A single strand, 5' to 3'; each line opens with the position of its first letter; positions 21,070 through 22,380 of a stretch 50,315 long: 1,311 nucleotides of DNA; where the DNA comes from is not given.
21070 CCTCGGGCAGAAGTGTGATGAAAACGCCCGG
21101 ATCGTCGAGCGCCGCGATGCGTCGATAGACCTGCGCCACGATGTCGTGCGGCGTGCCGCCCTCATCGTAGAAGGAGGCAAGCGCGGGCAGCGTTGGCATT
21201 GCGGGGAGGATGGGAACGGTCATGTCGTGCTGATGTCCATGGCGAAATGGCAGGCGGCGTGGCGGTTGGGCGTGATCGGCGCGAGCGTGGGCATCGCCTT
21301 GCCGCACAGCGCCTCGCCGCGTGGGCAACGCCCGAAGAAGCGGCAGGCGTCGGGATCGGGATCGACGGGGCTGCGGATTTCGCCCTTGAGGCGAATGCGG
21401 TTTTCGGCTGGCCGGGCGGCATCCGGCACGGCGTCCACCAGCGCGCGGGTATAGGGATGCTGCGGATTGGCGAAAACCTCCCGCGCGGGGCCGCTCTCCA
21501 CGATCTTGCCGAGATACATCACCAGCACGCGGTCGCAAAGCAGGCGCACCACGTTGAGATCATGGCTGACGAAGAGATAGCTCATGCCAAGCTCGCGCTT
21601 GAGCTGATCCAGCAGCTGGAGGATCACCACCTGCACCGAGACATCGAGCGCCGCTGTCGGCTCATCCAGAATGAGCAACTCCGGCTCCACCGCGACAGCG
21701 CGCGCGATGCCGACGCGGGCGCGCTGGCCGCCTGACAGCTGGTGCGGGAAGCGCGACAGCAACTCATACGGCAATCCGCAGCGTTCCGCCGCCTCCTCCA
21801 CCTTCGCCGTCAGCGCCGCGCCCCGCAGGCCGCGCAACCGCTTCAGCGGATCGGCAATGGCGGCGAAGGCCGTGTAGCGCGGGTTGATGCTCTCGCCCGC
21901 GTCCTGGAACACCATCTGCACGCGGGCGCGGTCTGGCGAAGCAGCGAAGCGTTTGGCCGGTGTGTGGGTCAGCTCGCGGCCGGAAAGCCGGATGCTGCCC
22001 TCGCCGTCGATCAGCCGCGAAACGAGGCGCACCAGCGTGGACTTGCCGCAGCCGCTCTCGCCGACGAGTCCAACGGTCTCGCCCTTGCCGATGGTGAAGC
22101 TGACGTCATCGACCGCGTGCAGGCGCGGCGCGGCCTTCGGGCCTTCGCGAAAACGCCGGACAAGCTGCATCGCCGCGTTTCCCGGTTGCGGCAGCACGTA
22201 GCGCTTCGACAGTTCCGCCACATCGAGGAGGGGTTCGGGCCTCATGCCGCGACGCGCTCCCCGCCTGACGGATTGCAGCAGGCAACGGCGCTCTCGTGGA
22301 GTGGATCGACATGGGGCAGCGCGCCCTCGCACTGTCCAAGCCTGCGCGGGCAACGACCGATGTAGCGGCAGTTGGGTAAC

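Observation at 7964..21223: Carboxybiuret-type ring-mineralisation genes (AtzD-family, AtzG/E/H, AtzF) are split and rewired to an oxygenase, amidohydrolases and a racemase-like protein: candidate pathway for an unidentified N-heterocycle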

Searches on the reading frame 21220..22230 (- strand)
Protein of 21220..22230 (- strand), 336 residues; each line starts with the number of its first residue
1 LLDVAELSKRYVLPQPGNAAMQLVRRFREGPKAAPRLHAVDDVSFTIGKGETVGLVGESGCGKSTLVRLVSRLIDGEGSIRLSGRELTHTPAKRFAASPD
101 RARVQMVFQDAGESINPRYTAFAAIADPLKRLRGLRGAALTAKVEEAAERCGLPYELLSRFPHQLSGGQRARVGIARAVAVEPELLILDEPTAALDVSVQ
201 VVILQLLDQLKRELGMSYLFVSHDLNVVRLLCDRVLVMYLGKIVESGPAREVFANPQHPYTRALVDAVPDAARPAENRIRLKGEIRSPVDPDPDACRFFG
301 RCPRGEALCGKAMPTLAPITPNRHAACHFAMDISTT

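Call 9: search_protein_families(library=ncbifam, proteins=[window:21220-22230:-])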
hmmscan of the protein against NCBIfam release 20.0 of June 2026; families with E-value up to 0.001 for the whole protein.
window:21220-22230:- (336 aa): 191 families (the best 25 are shown)
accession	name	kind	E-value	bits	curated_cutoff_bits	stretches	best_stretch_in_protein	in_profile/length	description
NF008453.0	PRK11308.1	subfamily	3.1e-88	296.2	408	1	34-331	32-327/334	dipeptide ABC transporter ATP-binding protein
NF011659.0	PRK15079.1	equivalog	1.2e-83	280.6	540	1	35-327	35-328/334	murein tripeptide/oligopeptide ABC transporter ATP binding protein OppF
NF043071.1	DppF_dipep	equivalog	1.5e-71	241.5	660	1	36-332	35-328/331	dipeptide ABC transporter ATP-binding subunit DppF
NF007613.0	PRK10261.1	equivalog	1.1e-69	235.5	1077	1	36-287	336-588/623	glutathione ABC transporter ATP-binding protein GsiA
NF011713.0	PRK15134.1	equivalog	7.9e-65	219.4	834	1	38-266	300-527/529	microcin C ABC transporter ATP-binding protein YejF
TIGR02769.1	nickel_nikE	equivalog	1.2e-63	215.1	332.55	1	35-269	22-254/265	nickel import ATP-binding protein NikE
NF007739.0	PRK10419.1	subfamily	2e-61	207.9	354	1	35-275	23-260/268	nickel ABC transporter ATP-binding protein NikE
NF043078.1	MMSYN1_0168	equivalog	4.6e-61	207.3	800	2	148-270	477-599/649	oligopeptide ABC transporter ATP-binding protein OppF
NF008246.0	PRK11022.1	equivalog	1.1e-60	205.5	541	1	34-332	18-319/326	dipeptide ABC transporter ATP-binding protein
NF007010.1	PRK09473.1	subfamily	6.2e-58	196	575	1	37-331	18-315/318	oligopeptide ABC transporter ATP-binding protein OppD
NF047576.1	opine_ATP_CntF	equivalog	1.2e-52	178.8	385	1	39-267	19-252/264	staphylopine uptake ABC transporter ATP-binding protein CntF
NF047578.1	opine_ATP_CntD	equivalog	9.9e-52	175.8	380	1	39-267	19-252/266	staphylopine uptake ABC transporter ATP-binding protein CntD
TIGR02770.1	nickel_nikD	equivalog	5.6e-50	169.9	318.7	1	40-267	2-228/230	nickel import ATP-binding protein NikD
NF043079.1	MMSYN1_0167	equivalog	5.7e-49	167.3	740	2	104-277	308-483/561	oligopeptide ABC transporter ATP-binding protein OppD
TIGR04521.1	ECF_ATPase_2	equivalog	1.5e-47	162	330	1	36-257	17-237/279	energy-coupling factor transporter ATPase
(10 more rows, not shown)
